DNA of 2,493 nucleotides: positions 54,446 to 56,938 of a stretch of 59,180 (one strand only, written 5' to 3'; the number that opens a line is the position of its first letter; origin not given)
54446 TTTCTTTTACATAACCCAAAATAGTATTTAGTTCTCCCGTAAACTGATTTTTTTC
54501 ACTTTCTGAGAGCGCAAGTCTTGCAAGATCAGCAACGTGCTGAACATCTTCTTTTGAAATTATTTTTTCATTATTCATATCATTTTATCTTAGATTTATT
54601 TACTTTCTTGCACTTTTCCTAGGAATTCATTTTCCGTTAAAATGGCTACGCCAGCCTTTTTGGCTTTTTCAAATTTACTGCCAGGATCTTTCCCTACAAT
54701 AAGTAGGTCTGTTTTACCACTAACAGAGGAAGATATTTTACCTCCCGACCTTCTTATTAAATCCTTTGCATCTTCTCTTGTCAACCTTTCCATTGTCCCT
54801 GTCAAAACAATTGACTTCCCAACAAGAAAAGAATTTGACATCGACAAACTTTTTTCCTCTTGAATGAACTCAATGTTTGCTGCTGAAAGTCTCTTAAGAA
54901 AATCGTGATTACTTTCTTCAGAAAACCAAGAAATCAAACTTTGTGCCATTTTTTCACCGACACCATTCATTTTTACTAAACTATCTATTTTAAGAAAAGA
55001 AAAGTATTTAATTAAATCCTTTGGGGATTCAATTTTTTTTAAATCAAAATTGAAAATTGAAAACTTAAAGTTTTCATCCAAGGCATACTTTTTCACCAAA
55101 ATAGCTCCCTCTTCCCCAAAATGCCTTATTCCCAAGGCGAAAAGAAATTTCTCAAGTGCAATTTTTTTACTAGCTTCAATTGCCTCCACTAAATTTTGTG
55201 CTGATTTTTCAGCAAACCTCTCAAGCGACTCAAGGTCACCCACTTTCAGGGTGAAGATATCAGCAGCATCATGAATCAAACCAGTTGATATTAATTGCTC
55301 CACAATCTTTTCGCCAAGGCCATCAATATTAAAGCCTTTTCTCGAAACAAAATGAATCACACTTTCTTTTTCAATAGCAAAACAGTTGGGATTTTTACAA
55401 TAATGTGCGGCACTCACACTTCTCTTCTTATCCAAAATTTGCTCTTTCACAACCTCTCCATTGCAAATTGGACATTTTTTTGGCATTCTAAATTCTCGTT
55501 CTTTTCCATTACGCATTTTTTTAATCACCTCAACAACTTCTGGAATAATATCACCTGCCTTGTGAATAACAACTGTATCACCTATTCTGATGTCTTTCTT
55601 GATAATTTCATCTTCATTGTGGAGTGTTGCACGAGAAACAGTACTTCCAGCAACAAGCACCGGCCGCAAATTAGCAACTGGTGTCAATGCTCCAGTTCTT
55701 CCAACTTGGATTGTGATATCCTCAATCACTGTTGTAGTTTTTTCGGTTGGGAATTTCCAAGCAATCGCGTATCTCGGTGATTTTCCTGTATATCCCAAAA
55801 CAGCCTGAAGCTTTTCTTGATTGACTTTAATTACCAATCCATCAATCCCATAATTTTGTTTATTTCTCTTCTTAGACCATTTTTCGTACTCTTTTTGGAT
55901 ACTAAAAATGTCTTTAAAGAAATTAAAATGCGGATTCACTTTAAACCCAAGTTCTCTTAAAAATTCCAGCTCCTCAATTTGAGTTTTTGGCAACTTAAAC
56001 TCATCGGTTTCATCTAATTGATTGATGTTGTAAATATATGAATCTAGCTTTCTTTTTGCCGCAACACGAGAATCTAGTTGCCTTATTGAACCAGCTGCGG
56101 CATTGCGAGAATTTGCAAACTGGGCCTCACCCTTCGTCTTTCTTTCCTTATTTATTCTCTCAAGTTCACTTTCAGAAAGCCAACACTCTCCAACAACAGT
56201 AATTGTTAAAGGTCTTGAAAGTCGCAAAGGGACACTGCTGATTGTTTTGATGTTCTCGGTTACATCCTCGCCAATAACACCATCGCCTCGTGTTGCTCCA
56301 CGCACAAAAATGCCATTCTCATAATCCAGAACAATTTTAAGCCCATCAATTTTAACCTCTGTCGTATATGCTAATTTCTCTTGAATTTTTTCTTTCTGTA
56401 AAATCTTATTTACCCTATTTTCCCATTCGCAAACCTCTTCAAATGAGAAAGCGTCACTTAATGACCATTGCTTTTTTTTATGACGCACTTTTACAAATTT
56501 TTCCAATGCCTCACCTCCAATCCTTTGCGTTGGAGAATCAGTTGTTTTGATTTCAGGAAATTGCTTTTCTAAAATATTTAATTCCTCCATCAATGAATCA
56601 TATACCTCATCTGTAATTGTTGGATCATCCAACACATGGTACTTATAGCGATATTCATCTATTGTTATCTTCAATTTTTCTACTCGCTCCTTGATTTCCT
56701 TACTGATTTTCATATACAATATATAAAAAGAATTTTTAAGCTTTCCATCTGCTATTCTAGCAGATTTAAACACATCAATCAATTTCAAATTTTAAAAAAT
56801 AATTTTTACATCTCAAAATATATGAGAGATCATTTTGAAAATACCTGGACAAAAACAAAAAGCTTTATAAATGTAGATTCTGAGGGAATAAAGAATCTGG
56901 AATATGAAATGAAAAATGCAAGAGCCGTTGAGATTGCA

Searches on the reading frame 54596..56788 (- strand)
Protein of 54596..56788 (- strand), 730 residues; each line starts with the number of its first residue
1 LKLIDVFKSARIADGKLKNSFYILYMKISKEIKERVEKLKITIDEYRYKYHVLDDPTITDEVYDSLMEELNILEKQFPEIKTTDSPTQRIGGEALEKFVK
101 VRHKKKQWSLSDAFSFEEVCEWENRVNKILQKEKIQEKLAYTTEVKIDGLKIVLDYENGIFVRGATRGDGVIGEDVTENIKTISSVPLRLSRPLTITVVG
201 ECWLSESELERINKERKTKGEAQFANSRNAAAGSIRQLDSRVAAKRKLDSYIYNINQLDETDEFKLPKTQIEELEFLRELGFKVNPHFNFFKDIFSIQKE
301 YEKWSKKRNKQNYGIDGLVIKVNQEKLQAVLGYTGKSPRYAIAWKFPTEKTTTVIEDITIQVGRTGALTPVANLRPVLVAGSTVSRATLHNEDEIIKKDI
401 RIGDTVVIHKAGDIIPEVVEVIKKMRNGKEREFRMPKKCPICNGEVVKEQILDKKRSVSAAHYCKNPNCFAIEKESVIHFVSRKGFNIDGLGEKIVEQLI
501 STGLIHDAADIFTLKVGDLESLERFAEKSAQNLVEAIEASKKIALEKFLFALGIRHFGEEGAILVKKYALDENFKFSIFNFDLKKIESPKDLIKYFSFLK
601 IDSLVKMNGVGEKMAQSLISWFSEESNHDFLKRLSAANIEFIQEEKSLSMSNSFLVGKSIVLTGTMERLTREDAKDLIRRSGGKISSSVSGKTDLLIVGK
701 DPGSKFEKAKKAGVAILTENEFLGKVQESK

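Call 89: search_protein_families(library=pfam, proteins=[window:54596-56788:-], max_evalue=0.001)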
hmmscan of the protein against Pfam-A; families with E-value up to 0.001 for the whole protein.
window:54596-56788:- (730 aa): 7 families
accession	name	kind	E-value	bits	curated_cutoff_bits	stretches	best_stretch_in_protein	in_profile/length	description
PF01653.23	DNA_ligase_aden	-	2.1e-83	280.2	27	1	97-348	3-252/253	NAD-dependent DNA ligase adenylation domain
PF03120.22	DNA_ligase_OB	-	2.7e-35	120.5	32.9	1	352-429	1-78/79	NAD-dependent DNA ligase OB-fold domain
PF00533.33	BRCT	-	2.5e-16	60.1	21.3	1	654-723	5-75/78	BRCA1 C Terminus (BRCT) domain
PF14520.12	HHH_5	-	7.2e-10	39.6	27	1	487-538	6-56/57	Helix-hairpin-helix domain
PF12826.13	HHH_2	-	1.9e-08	34.8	27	0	601-629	34-62/64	Helix-hairpin-helix motif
PF12738.14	PTCB-BRCT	-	6e-06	26.6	22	1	660-717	3-59/63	twin BRCT domain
PF22745.1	Nlig-Ia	-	3.2e-05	24.9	27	1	33-81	3-51/92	DNA ligase-like, N-terminal NAD+-binding domain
